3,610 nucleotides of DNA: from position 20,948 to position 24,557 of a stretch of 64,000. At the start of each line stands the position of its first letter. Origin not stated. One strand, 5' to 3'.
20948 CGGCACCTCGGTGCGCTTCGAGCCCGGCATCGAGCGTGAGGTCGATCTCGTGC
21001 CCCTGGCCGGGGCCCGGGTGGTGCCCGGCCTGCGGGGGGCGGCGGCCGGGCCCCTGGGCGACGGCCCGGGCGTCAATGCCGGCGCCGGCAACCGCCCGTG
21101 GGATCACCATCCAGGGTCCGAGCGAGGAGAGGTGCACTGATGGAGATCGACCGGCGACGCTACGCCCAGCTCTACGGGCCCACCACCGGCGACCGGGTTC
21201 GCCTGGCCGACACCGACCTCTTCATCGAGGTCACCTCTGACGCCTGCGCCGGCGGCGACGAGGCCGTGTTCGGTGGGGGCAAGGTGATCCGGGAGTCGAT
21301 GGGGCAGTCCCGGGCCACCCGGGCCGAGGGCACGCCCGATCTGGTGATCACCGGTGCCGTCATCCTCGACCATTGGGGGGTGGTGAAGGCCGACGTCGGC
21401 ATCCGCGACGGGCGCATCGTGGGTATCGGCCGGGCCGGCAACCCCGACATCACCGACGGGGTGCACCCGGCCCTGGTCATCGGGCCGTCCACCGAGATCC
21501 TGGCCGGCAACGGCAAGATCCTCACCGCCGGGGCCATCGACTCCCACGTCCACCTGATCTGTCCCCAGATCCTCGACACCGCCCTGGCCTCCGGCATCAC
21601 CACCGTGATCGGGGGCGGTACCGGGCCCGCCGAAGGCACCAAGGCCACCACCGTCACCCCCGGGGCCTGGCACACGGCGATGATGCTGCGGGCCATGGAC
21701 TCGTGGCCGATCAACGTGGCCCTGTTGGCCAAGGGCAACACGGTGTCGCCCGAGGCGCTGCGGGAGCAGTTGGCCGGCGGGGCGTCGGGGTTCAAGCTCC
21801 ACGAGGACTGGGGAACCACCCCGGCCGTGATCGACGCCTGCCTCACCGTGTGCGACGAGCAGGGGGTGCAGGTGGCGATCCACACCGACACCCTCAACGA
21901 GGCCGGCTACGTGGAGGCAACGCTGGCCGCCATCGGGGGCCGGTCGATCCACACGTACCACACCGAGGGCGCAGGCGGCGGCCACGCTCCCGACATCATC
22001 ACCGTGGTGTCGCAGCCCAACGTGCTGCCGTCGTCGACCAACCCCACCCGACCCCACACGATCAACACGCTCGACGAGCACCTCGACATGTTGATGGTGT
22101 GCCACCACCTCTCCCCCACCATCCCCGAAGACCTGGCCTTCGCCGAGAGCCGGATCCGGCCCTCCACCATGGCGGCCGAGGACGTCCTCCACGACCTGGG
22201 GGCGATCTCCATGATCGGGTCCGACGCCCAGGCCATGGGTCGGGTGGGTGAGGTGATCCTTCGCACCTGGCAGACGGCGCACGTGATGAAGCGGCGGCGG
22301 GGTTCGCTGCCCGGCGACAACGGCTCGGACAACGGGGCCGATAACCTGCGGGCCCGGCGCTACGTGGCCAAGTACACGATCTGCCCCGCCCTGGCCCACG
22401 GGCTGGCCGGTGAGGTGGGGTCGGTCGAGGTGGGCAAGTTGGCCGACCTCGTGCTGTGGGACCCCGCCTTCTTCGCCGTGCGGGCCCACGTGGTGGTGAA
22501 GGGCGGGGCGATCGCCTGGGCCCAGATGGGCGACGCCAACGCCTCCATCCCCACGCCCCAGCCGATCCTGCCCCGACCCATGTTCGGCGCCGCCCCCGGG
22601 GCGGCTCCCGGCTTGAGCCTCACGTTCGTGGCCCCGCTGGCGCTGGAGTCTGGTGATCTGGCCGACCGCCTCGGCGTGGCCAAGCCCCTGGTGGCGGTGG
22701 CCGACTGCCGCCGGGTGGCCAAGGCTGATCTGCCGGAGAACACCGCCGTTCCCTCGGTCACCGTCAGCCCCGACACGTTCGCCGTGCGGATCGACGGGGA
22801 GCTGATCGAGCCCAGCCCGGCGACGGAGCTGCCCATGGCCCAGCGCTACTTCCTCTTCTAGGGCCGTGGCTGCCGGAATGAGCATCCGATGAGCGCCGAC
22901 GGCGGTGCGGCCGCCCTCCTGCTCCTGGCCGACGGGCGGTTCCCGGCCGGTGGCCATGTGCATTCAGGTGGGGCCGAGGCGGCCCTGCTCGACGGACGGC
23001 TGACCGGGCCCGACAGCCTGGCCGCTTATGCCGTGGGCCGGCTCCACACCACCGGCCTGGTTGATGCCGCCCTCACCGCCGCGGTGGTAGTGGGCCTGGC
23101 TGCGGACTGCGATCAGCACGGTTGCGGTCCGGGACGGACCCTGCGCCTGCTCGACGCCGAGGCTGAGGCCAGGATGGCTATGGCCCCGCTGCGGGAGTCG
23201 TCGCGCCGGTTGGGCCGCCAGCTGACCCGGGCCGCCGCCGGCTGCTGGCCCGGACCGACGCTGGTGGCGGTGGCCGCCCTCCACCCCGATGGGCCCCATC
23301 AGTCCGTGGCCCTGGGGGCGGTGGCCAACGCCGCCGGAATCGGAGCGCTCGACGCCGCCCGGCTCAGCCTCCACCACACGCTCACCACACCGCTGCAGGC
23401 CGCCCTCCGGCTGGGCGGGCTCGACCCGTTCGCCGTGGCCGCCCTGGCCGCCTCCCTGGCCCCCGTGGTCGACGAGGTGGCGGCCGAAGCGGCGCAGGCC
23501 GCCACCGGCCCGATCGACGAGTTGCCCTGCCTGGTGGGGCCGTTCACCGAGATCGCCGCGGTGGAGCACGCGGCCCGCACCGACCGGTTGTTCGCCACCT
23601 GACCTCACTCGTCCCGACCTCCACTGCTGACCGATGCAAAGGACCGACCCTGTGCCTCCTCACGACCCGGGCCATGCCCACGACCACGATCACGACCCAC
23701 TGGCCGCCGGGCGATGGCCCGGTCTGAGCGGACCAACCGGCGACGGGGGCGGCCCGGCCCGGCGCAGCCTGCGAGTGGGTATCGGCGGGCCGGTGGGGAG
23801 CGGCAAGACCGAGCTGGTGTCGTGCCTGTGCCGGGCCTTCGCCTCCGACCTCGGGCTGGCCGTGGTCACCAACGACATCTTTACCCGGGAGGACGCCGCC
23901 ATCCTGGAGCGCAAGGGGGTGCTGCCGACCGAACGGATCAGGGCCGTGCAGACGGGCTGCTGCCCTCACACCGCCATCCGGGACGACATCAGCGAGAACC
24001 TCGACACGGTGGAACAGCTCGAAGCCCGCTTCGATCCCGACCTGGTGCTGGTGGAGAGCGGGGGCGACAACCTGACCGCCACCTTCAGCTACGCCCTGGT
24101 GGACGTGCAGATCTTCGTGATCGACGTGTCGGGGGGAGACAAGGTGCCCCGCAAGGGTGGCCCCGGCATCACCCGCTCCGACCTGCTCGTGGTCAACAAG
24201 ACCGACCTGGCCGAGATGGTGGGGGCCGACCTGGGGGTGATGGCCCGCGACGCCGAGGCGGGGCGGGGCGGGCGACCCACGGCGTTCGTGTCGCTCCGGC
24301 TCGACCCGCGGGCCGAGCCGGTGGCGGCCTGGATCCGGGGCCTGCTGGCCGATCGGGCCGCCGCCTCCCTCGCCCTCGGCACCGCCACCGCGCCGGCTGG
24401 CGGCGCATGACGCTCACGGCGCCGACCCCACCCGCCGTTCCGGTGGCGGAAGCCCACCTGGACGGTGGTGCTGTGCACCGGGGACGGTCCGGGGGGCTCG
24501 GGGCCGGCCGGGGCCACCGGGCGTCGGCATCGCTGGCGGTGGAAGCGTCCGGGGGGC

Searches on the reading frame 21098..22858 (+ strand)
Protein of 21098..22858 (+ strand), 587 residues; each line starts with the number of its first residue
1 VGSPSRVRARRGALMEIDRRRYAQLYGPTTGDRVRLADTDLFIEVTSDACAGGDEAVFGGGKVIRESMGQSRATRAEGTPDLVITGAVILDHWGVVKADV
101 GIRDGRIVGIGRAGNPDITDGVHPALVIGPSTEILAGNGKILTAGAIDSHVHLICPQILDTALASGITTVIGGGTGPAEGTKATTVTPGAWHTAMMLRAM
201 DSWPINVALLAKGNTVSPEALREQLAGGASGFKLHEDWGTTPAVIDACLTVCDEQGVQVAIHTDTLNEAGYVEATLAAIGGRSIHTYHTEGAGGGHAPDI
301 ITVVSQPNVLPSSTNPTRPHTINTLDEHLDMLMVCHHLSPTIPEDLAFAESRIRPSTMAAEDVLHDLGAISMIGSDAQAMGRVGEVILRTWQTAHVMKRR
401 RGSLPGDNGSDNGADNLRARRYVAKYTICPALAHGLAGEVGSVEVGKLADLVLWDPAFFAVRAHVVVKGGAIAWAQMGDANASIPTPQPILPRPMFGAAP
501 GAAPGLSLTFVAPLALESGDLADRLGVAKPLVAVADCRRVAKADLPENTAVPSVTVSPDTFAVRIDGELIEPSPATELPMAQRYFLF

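Call 39: search_protein_families(library=pfam, proteins=[window:21098-22858:+], max_evalue=0.01)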
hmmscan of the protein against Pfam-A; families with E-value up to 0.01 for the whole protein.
window:21098-22858:+ (587 aa): 3 families
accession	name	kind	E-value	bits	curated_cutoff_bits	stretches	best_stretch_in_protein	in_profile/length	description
PF01979.26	Amidohydro_1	-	2.8e-71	241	25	1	141-468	1-336/345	Amidohydrolase family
PF00449.26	Urease_alpha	-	5.1e-53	179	23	1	16-134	2-120/121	Urease alpha-subunit, N-terminal domain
PF07969.17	Amidohydro_3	-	2.3e-08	34.4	29.7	1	243-464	263-454/472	Amidohydrolase family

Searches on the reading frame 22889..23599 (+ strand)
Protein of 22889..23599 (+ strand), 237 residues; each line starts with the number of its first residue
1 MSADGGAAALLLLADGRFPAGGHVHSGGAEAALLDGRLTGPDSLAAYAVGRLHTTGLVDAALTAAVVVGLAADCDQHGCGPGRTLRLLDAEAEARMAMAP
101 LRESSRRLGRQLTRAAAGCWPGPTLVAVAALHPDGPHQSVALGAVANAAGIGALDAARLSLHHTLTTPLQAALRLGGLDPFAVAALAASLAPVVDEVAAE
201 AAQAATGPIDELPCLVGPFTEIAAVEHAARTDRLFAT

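Call 39: search_protein_families(library=pfam, proteins=[window:22889-23599:+], max_evalue=0.01)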
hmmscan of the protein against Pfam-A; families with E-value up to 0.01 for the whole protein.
window:22889-23599:+ (237 aa): 1 family
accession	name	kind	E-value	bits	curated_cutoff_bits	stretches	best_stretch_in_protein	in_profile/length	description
PF01730.21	UreF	-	5e-21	76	23.3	1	39-190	2-150/151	UreF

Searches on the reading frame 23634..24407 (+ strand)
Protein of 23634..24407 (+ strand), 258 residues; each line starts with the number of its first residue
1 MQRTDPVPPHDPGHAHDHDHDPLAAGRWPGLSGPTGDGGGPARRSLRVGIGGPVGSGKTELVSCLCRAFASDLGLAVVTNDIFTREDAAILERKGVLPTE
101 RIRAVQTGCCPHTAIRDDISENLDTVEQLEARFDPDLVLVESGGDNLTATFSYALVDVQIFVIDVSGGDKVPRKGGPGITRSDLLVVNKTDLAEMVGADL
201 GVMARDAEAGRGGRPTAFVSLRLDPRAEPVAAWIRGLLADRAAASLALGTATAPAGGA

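Call 39: search_protein_families(library=pfam, proteins=[window:23634-24407:+], max_evalue=0.01)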
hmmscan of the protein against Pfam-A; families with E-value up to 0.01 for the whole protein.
window:23634-24407:+ (258 aa): 2 families
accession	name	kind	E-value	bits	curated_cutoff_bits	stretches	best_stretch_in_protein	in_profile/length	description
PF02492.25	cobW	-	8e-36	123.7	20.7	1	48-213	3-175/180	CobW/HypB/UreG, nucleotide-binding domain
PF03308.22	MeaB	-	0.0017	17.8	23.1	1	43-192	31-183/273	Methylmalonyl Co-A mutase-associated GTPase MeaB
